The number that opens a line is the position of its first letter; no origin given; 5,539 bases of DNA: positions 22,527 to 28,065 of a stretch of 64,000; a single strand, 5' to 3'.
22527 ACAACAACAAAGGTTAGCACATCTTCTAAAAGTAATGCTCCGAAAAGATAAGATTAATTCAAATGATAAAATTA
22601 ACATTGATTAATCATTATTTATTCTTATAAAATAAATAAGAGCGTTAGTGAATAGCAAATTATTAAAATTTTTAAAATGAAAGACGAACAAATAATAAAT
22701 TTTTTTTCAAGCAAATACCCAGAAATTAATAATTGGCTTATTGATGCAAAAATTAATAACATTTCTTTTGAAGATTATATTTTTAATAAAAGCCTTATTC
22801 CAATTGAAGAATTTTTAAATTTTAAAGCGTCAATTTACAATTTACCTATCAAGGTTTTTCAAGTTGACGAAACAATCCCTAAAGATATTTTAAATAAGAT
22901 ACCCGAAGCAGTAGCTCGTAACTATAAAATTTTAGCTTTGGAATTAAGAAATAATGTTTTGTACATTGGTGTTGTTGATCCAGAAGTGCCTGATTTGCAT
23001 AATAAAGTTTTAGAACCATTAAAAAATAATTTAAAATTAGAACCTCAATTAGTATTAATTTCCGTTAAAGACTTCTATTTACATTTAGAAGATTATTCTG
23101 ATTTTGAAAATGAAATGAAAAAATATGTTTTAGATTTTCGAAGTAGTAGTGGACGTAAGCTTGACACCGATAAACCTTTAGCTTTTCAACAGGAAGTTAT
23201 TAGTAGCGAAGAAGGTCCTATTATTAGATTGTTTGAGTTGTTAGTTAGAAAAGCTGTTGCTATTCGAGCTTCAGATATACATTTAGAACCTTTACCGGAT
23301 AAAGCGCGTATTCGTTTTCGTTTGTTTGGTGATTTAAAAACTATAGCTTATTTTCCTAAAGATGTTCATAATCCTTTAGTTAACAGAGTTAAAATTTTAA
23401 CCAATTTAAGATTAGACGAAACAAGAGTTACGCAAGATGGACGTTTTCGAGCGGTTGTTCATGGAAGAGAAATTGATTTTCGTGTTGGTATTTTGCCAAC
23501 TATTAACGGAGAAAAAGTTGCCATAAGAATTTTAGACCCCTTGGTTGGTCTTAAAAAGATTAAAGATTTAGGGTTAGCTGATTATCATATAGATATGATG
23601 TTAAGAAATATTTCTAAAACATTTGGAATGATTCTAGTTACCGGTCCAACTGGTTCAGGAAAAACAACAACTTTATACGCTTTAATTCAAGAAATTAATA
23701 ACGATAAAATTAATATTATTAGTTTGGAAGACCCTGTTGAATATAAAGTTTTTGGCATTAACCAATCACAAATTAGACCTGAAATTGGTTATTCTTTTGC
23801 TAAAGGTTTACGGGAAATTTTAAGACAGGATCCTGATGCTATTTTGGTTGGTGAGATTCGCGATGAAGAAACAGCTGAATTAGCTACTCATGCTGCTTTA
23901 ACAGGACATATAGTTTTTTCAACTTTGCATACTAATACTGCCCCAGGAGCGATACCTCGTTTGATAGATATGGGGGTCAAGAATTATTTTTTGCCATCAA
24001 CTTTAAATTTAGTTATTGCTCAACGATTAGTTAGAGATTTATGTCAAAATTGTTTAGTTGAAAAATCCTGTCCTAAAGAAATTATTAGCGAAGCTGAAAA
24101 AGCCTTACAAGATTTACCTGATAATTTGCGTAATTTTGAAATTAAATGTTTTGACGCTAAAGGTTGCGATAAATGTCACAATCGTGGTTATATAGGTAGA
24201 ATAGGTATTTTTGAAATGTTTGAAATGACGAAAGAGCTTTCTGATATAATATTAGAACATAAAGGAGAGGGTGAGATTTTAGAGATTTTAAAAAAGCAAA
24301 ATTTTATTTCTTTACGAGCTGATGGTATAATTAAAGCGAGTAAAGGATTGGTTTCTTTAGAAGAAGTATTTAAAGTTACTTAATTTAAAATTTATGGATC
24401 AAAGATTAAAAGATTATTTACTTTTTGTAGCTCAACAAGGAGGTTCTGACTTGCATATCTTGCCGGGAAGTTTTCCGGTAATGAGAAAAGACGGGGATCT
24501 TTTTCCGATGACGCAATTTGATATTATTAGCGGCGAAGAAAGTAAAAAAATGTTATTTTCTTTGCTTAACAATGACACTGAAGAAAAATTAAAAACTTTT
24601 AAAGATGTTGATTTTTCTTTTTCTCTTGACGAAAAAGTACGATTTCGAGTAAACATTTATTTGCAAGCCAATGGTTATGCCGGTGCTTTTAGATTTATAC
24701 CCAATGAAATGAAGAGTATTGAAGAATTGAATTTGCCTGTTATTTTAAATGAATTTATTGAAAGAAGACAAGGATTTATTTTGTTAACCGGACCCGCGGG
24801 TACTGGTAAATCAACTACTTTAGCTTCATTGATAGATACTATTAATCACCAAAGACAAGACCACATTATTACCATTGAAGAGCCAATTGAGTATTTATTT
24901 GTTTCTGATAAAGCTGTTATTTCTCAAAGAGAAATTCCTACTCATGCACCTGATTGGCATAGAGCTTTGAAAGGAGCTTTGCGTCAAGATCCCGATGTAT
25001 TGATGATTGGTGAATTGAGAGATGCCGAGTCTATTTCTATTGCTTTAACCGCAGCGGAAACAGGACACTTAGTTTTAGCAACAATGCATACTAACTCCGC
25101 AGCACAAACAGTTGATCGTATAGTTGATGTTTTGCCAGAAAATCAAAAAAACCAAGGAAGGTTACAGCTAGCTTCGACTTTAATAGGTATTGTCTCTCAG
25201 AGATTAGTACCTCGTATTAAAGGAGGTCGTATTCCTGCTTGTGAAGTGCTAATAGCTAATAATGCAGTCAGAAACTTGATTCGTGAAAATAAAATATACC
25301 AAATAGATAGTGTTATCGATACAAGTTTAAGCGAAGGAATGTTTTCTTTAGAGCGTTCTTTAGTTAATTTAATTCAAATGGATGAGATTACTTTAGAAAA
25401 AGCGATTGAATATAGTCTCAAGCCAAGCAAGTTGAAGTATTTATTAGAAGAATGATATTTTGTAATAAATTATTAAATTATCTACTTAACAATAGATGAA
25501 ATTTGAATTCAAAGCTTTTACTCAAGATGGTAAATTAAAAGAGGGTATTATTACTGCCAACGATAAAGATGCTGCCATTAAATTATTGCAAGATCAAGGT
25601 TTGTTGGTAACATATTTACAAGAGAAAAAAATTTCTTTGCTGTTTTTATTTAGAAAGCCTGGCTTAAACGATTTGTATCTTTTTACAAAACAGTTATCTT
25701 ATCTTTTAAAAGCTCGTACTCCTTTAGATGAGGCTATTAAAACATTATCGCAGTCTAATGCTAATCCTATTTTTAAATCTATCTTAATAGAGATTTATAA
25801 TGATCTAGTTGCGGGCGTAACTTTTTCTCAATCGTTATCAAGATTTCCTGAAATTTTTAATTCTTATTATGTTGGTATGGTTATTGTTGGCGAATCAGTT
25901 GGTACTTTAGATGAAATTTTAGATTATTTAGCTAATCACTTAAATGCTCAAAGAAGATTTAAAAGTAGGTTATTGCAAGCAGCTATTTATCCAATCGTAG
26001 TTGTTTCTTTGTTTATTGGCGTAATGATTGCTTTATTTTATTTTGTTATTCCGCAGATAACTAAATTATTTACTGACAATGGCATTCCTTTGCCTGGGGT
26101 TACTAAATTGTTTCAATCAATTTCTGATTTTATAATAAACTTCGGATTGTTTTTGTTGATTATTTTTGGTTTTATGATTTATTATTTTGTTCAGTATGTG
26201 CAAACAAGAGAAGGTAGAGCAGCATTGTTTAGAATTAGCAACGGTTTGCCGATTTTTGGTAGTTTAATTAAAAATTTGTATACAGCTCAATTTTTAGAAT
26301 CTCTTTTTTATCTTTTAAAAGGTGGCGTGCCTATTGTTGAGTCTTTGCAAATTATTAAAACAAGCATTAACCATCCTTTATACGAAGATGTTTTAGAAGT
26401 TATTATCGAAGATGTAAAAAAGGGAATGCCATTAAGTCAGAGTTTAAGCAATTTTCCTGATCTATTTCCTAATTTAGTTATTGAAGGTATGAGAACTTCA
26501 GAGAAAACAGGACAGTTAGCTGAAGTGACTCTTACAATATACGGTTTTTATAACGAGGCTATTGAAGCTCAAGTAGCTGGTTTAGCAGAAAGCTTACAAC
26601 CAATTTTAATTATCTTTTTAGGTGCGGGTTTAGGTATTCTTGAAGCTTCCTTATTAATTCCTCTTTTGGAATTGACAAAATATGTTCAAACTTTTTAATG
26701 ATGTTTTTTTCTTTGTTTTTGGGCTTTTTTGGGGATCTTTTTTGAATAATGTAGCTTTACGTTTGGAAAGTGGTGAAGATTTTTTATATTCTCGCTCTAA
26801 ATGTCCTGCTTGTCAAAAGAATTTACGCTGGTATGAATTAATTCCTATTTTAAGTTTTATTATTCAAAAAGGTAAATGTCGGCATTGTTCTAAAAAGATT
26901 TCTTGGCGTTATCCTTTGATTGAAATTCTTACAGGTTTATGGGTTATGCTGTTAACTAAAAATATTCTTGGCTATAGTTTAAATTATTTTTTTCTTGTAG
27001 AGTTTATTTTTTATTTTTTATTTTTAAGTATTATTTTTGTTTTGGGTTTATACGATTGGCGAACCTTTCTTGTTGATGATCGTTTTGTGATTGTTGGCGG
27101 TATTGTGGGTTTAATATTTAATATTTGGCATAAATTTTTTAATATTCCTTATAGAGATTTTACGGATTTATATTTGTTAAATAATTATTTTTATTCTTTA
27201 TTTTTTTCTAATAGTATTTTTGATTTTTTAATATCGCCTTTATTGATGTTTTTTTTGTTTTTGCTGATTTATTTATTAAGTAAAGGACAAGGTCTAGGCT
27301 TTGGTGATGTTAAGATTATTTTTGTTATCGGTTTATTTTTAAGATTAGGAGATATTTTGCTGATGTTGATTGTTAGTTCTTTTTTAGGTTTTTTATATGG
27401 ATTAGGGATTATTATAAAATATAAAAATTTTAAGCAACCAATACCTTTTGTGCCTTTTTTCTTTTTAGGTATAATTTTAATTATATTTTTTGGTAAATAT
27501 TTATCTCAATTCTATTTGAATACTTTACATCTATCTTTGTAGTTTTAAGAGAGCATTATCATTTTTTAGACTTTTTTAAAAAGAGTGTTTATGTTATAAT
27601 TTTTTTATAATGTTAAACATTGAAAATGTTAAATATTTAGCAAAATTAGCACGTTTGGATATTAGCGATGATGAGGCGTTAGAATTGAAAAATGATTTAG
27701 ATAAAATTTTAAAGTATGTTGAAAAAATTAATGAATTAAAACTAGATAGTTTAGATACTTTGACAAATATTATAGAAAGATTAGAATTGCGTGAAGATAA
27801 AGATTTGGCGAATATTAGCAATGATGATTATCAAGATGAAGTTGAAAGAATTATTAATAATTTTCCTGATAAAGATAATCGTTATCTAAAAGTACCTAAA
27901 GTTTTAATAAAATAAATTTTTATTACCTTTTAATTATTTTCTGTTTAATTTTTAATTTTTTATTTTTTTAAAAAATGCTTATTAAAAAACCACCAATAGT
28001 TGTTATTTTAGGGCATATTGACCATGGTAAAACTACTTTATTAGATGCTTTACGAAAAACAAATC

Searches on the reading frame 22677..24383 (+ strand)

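Call 13: search_protein_families(library=pfam, proteins=[window:22677-24383:+], max_evalue=0.001)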
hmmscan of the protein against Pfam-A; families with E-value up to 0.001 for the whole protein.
window:22677-24383:+ (568 aa): 7 families
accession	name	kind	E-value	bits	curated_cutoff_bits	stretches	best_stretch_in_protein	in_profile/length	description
PF00437.27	T2SSE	-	2.7e-116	388.7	24.9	1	178-565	4-369/370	Type II/IV secretion system protein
PF05157.20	MshEN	-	2.3e-05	24.7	23.1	1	60-110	6-56/90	MshEN domain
PF13173.12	AAA_14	-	4.7e-05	23.8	27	1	318-358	4-45/129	AAA domain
PF20720.3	nSTAND3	-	0.00013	22.2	27.2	1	312-357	13-58/155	Novel STAND NTPase 3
PF13401.12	AAA_22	-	0.00016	22.4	27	1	316-377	5-61/130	AAA domain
PF25199.1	nSTAND_NTPase5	-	0.00043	20.6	34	0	317-352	42-78/145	Novel STAND NTPase 5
PF13191.12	AAA_16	-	0.0006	20.8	32.6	0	315-410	23-110/167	AAA ATPase domain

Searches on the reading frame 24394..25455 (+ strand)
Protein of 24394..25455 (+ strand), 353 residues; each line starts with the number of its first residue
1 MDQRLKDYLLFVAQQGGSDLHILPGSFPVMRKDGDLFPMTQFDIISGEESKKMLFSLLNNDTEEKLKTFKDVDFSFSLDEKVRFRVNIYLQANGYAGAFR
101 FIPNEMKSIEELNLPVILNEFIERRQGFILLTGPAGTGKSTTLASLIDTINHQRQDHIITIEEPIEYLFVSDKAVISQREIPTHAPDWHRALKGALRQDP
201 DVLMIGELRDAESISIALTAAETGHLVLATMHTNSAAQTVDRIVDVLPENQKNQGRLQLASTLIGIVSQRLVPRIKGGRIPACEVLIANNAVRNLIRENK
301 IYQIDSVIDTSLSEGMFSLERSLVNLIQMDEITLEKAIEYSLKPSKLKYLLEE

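Call 13: search_protein_families(library=pfam, proteins=[window:24394-25455:+], max_evalue=0.001)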
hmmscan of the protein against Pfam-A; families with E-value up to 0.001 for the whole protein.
window:24394-25455:+ (353 aa): 5 families
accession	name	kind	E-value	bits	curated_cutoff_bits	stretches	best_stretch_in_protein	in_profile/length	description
PF00437.27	T2SSE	-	1.5e-46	159.2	24.9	1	116-276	132-282/370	Type II/IV secretion system protein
PF13401.12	AAA_22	-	4.6e-06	27.4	27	1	124-164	3-42/130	AAA domain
PF13191.12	AAA_16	-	2.4e-05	25.4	32.6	1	123-197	21-103/167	AAA ATPase domain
PF13604.12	AAA_30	-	0.00028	21.1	27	1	119-153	11-45/191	AAA domain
PF25199.1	nSTAND_NTPase5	-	0.00058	20.1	34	0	123-168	38-83/145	Novel STAND NTPase 5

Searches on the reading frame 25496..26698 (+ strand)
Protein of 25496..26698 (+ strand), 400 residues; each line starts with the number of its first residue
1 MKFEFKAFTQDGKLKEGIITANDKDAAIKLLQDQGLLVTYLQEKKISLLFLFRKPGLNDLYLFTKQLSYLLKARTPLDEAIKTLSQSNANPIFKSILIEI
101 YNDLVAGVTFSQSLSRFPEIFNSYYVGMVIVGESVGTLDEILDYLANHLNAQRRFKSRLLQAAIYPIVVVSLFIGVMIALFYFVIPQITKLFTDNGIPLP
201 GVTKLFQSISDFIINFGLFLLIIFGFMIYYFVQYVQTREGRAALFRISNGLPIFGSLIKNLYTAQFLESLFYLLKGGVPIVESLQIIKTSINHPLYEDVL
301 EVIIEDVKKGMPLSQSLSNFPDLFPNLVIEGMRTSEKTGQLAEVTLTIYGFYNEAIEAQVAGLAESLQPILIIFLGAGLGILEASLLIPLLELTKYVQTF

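Call 13: search_protein_families(library=pfam, proteins=[window:25496-26698:+], max_evalue=0.001)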
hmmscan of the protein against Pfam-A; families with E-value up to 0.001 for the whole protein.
window:25496-26698:+ (400 aa): 1 family
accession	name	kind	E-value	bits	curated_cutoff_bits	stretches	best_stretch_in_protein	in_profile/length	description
PF00482.28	T2SSF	-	5.8e-46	156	25.2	2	63-186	1-125/125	Type II secretion system (T2SS), protein F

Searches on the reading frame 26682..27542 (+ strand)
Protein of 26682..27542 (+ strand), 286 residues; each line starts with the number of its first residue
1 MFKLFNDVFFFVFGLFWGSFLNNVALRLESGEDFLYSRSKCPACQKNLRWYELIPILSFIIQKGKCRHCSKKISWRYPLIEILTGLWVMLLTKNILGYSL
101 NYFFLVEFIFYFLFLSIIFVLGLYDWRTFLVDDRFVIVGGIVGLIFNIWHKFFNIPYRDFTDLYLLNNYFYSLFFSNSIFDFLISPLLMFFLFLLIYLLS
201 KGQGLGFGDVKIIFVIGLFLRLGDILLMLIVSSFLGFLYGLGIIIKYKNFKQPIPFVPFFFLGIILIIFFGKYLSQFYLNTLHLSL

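Call 14: search_protein_families(library=pfam, proteins=[window:26682-27542:+], max_evalue=0.001)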
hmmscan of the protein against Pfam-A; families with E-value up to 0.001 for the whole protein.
window:26682-27542:+ (286 aa): 3 families
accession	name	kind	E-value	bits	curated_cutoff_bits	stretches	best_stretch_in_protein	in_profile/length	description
PF06750.18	A24_N_bact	-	4.3e-31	107.2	23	1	12-92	1-81/84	Bacterial Peptidase A24 N-terminal domain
PF01478.23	Peptidase_A24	-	1.3e-10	42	26.5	1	113-241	2-104/104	Type IV leader peptidase family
PF21202.3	SLX1_C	-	9.9e-05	23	27.2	0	34-54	45-65/65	Structure-specific endonuclease subunit SLX1, C-terminal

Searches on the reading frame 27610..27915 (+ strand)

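Call 18: search_protein_families(library=pfam, proteins=[window:27610-27915:+], max_evalue=0.01)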
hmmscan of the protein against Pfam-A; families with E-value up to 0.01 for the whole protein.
window:27610-27915:+ (101 aa): 1 family
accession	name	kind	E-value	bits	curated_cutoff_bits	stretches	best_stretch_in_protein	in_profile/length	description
PF02686.20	GatC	-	1.1e-11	45.2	23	1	18-95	1-66/66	Glu-tRNAGln amidotransferase C subunit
